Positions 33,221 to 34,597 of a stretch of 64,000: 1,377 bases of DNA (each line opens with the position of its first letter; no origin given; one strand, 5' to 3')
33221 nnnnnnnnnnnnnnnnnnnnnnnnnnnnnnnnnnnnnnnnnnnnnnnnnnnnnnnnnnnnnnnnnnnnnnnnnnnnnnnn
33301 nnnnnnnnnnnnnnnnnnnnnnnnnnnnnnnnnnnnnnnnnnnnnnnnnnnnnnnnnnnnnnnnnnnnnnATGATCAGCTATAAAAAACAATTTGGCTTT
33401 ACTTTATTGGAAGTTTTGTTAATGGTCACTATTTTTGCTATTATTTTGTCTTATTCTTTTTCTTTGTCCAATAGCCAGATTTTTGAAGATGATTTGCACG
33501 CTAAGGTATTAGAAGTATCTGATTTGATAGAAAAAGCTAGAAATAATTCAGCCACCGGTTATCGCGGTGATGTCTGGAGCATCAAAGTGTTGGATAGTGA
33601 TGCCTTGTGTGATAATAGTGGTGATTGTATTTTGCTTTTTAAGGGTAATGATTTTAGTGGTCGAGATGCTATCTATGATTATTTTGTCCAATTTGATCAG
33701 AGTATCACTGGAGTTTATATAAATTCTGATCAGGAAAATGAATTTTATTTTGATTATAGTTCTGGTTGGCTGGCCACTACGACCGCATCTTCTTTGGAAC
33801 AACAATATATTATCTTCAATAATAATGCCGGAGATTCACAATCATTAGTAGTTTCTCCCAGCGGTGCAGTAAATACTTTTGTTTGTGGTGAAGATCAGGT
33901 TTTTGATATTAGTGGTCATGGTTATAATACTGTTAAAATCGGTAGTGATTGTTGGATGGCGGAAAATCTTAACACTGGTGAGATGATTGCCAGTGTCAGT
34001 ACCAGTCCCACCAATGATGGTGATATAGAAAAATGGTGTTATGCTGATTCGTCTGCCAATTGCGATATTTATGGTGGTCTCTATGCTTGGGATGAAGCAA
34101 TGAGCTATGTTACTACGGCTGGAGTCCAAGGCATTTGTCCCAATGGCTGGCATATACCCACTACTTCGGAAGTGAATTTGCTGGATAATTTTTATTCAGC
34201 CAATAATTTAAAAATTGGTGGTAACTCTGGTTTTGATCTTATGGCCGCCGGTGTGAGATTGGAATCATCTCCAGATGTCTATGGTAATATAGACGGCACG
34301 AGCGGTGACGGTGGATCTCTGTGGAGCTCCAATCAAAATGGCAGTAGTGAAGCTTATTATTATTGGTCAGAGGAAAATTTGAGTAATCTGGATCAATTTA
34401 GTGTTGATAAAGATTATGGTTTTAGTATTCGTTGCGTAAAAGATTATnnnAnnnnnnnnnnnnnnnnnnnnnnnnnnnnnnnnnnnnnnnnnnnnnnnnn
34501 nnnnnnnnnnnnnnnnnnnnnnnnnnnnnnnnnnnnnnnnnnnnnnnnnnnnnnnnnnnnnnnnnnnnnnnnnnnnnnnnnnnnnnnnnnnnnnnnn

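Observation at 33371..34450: Prepilin fused to a Fib_succ_major (Fibrobacter succinogenes major paralogous) domain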

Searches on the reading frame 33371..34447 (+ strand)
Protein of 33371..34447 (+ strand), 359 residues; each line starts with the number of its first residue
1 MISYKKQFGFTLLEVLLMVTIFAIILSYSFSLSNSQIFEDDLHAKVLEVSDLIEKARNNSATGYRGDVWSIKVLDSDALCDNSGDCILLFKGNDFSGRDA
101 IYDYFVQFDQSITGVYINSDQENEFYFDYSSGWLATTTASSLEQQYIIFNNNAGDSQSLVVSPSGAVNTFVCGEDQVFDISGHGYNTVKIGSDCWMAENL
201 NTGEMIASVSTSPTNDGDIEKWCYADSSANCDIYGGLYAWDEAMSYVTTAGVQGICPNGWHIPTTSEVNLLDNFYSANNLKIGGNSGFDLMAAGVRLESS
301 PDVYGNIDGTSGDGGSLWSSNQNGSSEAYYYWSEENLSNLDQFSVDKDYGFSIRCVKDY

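Call 3: search_protein_families(library=pfam, proteins=[window:33371-34447:+], max_evalue=0.01)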
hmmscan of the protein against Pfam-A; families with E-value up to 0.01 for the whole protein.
window:33371-34447:+ (359 aa): 3 families
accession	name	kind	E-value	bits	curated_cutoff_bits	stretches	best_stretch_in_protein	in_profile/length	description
PF09603.15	Fib_succ_major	-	1.5e-21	78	33.9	1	188-357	1-187/187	Fibrobacter succinogenes major domain (Fib_succ_major)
PF07963.17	N_methyl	-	0.00011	22.1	21.2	1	5-27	2-24/27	Prokaryotic N-terminal methylation motif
PF07603.17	Lcl_C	-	0.0021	18.8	34.9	1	235-356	19-116/117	Lcl C-terminal domain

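Call 4: search_protein_families(library=ncbifam, proteins=[window:33371-34447:+], max_evalue=0.01)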
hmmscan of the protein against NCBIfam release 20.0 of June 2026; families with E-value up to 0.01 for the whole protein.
window:33371-34447:+ (359 aa): 4 families
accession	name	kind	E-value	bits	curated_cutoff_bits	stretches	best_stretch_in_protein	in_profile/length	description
TIGR02145.1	Fib_succ_major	domain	1.3e-29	104.1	41.65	1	182-358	8-176/176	FISUMP domain-containing protein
NF040982.1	ComGD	equivalog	0.0012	19.3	70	1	9-39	3-32/139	competence type IV pilus minor pilin ComGD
NF007800.0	PRK10506.1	equivalog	0.0027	17.5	158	0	3-167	4-149/163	prepilin peptidase-dependent protein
TIGR02532.1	IV_pilin_GFxxxE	domain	0.0049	16.7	16.3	1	7-27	1-21/24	prepilin-type N-terminal cleavage/methylation domain-containing protein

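Call 10: find_homologous_proteins(query=window:33371-34447:+, max_evalue=0.001)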
Query window:33371-34447:+ (359 aa): 559 proteins with E <= 0.001 among 2552 candidates; the best 120 are listed.
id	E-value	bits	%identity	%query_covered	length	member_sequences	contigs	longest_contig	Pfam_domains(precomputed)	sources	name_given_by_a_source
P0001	4.7e-228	774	99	97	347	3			PF09603.16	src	-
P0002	5.6e-174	597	70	100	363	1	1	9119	PF09603.16,PF07963.18,PF07603.18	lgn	-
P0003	1.1e-166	573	71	99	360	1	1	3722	PF09603.16,PF07963.18,PF26707.1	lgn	-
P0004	1.4e-144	500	63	100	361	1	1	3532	PF09603.16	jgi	-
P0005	8.0e-136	471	60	100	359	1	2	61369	PF09603.16,PF26707.1,PF07603.18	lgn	-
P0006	2.8e-134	466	60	100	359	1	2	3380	PF09603.16,PF07963.18,PF26707.1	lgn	-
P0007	3.8e-132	459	58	100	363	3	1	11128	PF09603.16,PF07963.18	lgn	-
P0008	1.4e-129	451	58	100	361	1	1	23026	PF09603.16,PF07963.18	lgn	-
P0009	8.4e-127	441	58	98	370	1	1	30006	PF09603.16,PF07603.18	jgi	jgi:uncharacterized protein (TIGR02145 family)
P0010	1.7e-125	437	56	99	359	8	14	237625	PF09603.16,PF07963.18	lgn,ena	-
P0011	6.4e-124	432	57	100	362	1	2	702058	PF09603.16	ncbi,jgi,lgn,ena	ncbi:MAG: FISUMP domain-containing protein [Patescibacteria group bacterium]|jgi:uncharacterized pro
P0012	1.9e-123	430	56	100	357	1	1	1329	PF09603.16,PF07963.18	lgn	-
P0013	2.0e-122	427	54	100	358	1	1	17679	PF09603.16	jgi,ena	-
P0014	2.5e-122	427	56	99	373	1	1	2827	PF09603.16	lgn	-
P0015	2.6e-122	427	56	99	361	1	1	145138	PF09603.16,PF07963.18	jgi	jgi:uncharacterized protein (TIGR02145 family)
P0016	2.7e-107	377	50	100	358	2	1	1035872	PF09603.16,PF07963.18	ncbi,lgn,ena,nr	ncbi:prepilin-type N-terminal cleavage/methylation domain-containing protein [Patescibacteria group 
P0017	7.5e-107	376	49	100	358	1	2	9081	PF09603.16,PF07963.18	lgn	-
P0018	1.1e-105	372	50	98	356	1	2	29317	PF09603.16,PF07963.18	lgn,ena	-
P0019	1.6e-100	355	47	97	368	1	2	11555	PF09603.16,PF07963.18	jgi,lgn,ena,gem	-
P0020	5.0e-100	353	48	98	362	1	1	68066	PF09603.16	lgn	-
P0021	2.7e-99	351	48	98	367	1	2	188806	PF09603.16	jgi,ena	jgi:uncharacterized protein (TIGR02145 family)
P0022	5.8e-99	350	45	97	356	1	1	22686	PF09603.16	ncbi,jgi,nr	ncbi:prepilin-type N-terminal cleavage/methylation domain-containing protein [Candidatus Parcubacter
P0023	1.0e-97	346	46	99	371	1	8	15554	PF09603.16,PF07963.18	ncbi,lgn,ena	-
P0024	2.2e-97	345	46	98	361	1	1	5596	PF09603.16,PF07963.18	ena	-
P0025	2.8e-92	328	45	98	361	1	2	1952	PF09603.16,PF07963.18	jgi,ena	jgi:uncharacterized protein (TIGR02145 family)/prepilin-type N-terminal cleavage/methylation domain-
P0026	3.3e-92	328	45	97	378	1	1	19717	PF09603.16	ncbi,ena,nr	ncbi:hypothetical protein K8R42_00900 [bacterium]|nr:hypothetical protein [bacterium]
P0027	8.2e-62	228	40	52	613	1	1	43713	PF09603.16,PF00404.25,PF26707.1,PF07603.18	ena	-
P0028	2.4e-60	223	42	48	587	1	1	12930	PF09603.16,PF26707.1,PF07603.18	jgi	jgi:uncharacterized protein (TIGR02145 family)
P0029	5.4e-59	218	42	49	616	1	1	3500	PF09603.16,PF00404.25,PF26707.1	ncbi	-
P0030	1.9e-52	197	38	52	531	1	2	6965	PF09603.16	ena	-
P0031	1.1e-37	148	41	52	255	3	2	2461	PF09603.16,PF07603.18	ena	-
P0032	1.0e-36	145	30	99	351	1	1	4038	PF09603.16,PF07963.18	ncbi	-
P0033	6.1e-36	142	40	54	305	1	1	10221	PF09603.16,PF26696.1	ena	-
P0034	1.1e-35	142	40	57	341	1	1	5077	PF09603.16,PF26707.1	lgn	-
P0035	1.2e-35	141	42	53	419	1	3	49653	PF09603.16,PF18962.8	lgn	-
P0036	6.5e-35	139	40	53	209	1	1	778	PF09603.16,PF26707.1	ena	-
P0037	3.1e-34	137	41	52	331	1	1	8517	PF09603.16,PF26696.1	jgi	-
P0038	3.2e-34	137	32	54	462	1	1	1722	PF09603.16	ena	-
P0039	4.7e-34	136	45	49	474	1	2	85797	PF09603.16,PF26696.1,PF07603.18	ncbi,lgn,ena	-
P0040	1.2e-33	135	42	60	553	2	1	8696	PF09603.16,PF26696.1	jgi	-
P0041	2.1e-32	131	39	64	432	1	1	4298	PF09603.16,PF18962.8,PF26707.1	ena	-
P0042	3.5e-32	130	39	56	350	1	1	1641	PF09603.16,PF26707.1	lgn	-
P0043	2.0e-31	128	40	55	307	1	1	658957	PF09603.16,PF26696.1,PF26707.1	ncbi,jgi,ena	-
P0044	2.7e-31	127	42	53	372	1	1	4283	PF09603.16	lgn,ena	-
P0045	3.4e-31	127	40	53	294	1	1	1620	PF09603.16,PF26696.1,PF26707.1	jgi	jgi:uncharacterized protein (TIGR02145 family)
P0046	5.1e-31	126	41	53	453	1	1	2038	PF09603.16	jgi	jgi:uncharacterized protein (TIGR02145 family)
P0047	6.2e-31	126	38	55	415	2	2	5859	PF09603.16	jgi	-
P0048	7.5e-31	126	42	48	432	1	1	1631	PF09603.16,PF18962.8,PF26707.1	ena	-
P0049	1.2e-30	125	38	55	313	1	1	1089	PF09603.16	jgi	jgi:uncharacterized protein (TIGR02145 family)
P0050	1.5e-30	125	39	54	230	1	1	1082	PF09603.16,PF26707.1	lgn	-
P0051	1.5e-30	125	42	51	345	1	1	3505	PF09603.16,PF26707.1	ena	-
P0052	1.6e-30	125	38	53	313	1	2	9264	PF09603.16,PF18962.8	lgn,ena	-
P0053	1.9e-30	124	38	52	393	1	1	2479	PF09603.16,PF26696.1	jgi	-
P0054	2.0e-30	124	40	62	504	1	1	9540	PF09603.16,PF01391.24,PF26707.1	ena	-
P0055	2.2e-30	124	42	52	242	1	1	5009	PF09603.16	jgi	jgi:uncharacterized protein (TIGR02145 family)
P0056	2.6e-30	124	43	52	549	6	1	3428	PF09603.16,PF26696.1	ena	-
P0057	3.0e-30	124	37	56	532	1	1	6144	PF09603.16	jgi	-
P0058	3.3e-30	124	41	53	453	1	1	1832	PF09603.16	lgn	-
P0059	3.7e-30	123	38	53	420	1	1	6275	PF09603.16,PF26696.1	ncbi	-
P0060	4.6e-30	123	59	28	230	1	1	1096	PF09603.16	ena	-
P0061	4.8e-30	123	39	48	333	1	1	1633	PF09603.16,PF26707.1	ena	-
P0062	5.5e-30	123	41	52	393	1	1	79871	PF09603.16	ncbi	-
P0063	8.9e-30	122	41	58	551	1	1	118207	PF09603.16,PF26696.1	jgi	jgi:uncharacterized protein (TIGR02145 family)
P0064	1.4e-29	121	38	53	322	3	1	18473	PF09603.16,PF26696.1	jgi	jgi:uncharacterized protein (TIGR02145 family)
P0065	1.6e-29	121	36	55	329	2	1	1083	PF09603.16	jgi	jgi:uncharacterized protein (TIGR02145 family)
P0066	1.7e-29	121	32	52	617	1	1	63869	PF09603.16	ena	-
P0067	2.5e-29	121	37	53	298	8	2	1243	PF09603.16,PF26696.1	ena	-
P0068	2.8e-29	120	38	49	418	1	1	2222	PF09603.16,PF26696.1,PF26707.1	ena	-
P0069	2.9e-29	120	38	53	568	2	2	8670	PF09603.16,PF26696.1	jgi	-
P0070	3.5e-29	120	43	49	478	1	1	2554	PF09603.16,PF26696.1,PF26707.1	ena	-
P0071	3.9e-29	120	39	48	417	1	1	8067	PF09603.16,PF00801.27,PF17957.8,PF18911.7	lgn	-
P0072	5.5e-29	120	39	51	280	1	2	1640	PF09603.16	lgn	-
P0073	1.1e-28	119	33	82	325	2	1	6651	PF09603.16,PF26707.1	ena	-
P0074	2.2e-28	118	40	48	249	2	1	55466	PF09603.16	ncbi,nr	ncbi:MAG: fibrobacter succinogenes major paralogous domain-containing protein, partial [Bacteroidale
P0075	3.0e-28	117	38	52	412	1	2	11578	PF09603.16,PF26696.1,PF26707.1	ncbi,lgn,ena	-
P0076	7.4e-28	116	46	43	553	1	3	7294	PF09603.16,PF26696.1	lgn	-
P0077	9.2e-28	116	38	52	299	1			PF09603.16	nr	nr:hypothetical protein [Bacteroidota bacterium]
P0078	9.6e-28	115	38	53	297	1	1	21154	PF09603.16,PF26696.1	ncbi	ncbi:MAG: FISUMP domain-containing protein [Bacteroidota bacterium]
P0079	1.2e-27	115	41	41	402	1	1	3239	PF09603.16,PF07963.18,PF08334.17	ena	-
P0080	1.2e-27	115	38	49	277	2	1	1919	PF09603.16,PF26707.1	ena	-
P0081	1.4e-27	115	36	64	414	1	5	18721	PF09603.16,PF18962.8,PF26707.1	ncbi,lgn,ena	-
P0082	1.6e-27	115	30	51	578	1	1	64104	PF09603.16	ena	-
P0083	4.0e-27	113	40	53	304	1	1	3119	PF09603.16,PF26696.1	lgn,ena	-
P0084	4.0e-27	113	38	53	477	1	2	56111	PF09603.16,PF26696.1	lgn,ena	-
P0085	4.3e-27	113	38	53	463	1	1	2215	PF09603.16,PF26707.1,PF18998.7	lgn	-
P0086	4.8e-27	113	38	48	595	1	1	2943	PF09603.16,PF26696.1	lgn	-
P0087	8.5e-27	112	39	53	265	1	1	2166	PF09603.16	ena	-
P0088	1.3e-26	112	35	54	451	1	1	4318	PF09603.16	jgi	jgi:uncharacterized protein (TIGR02145 family)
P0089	1.8e-26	111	40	49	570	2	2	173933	PF09603.16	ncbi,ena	-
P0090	2.0e-26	111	41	49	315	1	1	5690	PF09603.16,PF00404.25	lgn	-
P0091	2.1e-26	111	51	29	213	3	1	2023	PF09603.16,PF26696.1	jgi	jgi:hypothetical protein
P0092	2.6e-26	111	37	52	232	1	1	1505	PF09603.16,PF26707.1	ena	-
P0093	3.0e-26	111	36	53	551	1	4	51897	PF09603.16,PF26696.1,PF26707.1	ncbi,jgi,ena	jgi:uncharacterized protein (TIGR02145 family)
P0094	3.3e-26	110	31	52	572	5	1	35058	PF09603.16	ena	-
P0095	3.5e-26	110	38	54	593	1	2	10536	PF09603.16,PF26696.1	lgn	-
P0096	5.1e-26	110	37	48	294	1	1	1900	PF09603.16,PF26696.1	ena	-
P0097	5.6e-26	110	38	53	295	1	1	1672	PF09603.16,PF26696.1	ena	-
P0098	7.9e-26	109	38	54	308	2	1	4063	PF09603.16,PF26696.1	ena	-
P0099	8.7e-26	109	38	54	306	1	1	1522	PF09603.16,PF26696.1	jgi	-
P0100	1.1e-25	109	35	53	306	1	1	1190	PF09603.16,PF26696.1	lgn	-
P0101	1.2e-25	109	38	53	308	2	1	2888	PF09603.16,PF26696.1,PF26707.1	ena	-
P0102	1.7e-25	108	37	56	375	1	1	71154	PF09603.16,PF26696.1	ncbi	-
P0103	1.9e-25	108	46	35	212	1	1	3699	PF09603.16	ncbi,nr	ncbi:MAG: hypothetical protein IIA88_05705, partial [Bacteroidetes bacterium]|nr:hypothetical protei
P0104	2.4e-25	108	44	43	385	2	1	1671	PF09603.16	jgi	-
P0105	2.9e-25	107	38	32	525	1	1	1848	PF09603.16,PF25059.2,PF00041.28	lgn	-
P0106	3.4e-25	107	38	64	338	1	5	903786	PF09603.16,PF26707.1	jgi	jgi:uncharacterized protein (TIGR02145 family)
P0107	4.1e-25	107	58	25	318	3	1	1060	PF09603.16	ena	-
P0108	4.2e-25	107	37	52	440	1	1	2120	PF09603.16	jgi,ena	-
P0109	4.4e-25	107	34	59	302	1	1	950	PF09603.16,PF26696.1,PF26707.1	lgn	-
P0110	4.6e-25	107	32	55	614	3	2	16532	PF09603.16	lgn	-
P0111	6.5e-25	106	35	53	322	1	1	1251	PF09603.16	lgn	-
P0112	7.2e-25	106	37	53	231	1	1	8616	PF09603.16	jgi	-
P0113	1.0e-24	105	33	62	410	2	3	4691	PF09603.16,PF18962.8,PF11589.15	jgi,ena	-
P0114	1.9e-24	105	38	49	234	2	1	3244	PF09603.16,PF26707.1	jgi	-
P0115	2.0e-24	105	37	52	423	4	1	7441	PF09603.16,PF26696.1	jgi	-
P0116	2.0e-24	105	31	51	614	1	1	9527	PF09603.16,PF26707.1,PF07603.18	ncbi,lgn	-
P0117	2.2e-24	104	38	53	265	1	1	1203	PF09603.16,PF26707.1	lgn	-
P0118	5.8e-24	103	31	51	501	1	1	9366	PF09603.16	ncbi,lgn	-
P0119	6.9e-24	103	40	42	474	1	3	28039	PF09603.16,PF26696.1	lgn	-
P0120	8.4e-24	102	33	70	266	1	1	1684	PF09603.16,PF13573.13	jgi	jgi:uncharacterized protein (TIGR02145 family)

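Call 14: find_encoding_contigs(protein=P0011, flank=10000, max_places=2)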
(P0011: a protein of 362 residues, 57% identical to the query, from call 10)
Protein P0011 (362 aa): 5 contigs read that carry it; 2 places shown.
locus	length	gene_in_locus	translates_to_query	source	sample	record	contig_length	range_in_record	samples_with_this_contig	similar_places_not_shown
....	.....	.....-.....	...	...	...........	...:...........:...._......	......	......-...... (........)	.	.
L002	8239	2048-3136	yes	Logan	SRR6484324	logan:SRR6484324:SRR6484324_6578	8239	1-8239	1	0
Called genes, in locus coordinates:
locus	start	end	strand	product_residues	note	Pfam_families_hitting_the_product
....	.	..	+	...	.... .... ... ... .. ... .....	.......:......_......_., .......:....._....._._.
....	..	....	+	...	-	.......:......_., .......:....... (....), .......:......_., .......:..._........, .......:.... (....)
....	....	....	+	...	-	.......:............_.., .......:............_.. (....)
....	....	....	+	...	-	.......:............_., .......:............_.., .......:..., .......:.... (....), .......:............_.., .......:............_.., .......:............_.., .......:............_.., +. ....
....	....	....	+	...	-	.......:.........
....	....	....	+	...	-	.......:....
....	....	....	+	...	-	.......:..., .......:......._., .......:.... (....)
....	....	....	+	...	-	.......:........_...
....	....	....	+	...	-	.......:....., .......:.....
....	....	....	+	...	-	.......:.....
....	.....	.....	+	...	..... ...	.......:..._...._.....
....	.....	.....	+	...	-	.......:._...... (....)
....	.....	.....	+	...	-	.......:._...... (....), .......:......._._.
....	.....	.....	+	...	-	-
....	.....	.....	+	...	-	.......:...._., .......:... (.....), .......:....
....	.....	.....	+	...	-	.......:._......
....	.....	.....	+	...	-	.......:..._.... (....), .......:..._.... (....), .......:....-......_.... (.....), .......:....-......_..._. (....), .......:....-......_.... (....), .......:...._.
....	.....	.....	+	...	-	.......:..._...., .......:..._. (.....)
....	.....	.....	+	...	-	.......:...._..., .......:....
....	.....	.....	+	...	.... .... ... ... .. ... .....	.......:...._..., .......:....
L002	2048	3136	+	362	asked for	PF09603:Fib_succ_major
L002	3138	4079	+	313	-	PF07963:N_methyl (weak)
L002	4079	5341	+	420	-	PF07963:N_methyl (weak), PF13385:Laminin_G_3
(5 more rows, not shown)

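Call 15: find_encoding_contigs(protein=P0016, flank=10000, max_places=2)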
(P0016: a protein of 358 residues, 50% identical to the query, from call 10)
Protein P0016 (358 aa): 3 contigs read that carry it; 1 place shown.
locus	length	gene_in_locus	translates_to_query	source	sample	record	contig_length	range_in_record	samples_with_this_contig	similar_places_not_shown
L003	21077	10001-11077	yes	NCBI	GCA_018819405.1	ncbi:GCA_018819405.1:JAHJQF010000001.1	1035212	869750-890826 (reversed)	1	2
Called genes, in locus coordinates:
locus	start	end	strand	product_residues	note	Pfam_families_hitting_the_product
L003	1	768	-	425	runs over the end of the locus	PF01943:Polysacc_synt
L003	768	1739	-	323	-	PF01073:3Beta_HSD, PF01370:Epimerase, PF02719:Polysacc_synt_2, PF04321:RmlD_sub_bind, PF07993:NAD_binding_4 (faint), PF16363:GDP_Man_Dehyd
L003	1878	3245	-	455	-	PF02397:Bac_transf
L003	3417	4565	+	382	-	PF00015:MCPsignal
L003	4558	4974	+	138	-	PF01584:CheW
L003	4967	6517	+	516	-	PF01627:Hpt, PF02518:HATPase_c, PF01584:CheW (weak)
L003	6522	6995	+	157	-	PF00072:Response_reg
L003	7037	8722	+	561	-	PF05157:MshEN, PF00437:T2SSE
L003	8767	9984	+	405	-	PF28597:T2SSF_N, PF00482:T2SSF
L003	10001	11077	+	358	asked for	PF07963:N_methyl (faint), PF09603:Fib_succ_major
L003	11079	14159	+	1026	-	PF10102:DUF2341 (weak)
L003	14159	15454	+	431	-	PF13385:Laminin_G_3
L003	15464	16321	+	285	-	-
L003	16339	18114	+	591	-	PF11104:PilM_2, PF06723:MreB_Mbl (faint), PF14450:FtsA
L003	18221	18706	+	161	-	PF07963:N_methyl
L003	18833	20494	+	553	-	PF25984:BSH_YknX (weak), PF25954:Beta-barrel_RND_2 (weak), PF25990:Beta-barrel_YknX (weak), PF25989:YknX_C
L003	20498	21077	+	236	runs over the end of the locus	PF02463:SMC_N (faint), PF00005:ABC_tran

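Call 22: predict_structure(alignment_id=A1)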
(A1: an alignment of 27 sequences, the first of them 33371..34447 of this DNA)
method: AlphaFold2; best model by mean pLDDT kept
length: 359 residues; sequences in the alignment: 27
mean_pLDDT: 81.6   pTM: 0.66
mean pLDDT of the five models: 81.6, 81.4, 80.8, 80.0, 75.5
residues with pLDDT >= 90: 88; 70-90: 220; 50-70: 41; < 50: 10
segments of 3 or more residues with pLDDT < 50: 1-4, 308-310
pLDDT, mean of each block of 10 residues (from residue 1): 52 82 71 59 84 86 76 85 86 88 86 76 80 73 79 81 79 82 84 88 90 86 90 90 93 87 92 78 82 77 68 77 95 79 93 85
secondary structure, 60 per line:
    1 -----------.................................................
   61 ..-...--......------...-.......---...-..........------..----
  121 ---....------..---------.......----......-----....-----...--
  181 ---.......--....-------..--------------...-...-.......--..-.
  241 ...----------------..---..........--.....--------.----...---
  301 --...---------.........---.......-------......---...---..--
elements in order: H12-62 E69-74 E85-91 E99-108 E124-127 E145-151 E156-161 E167-170 E176-178 E184-190 E193-196 E220-222 H228-234 H240-243 H265-274 H277-280 E295-297 E303-305 E315-323 E327-333 E341-346 E350-352
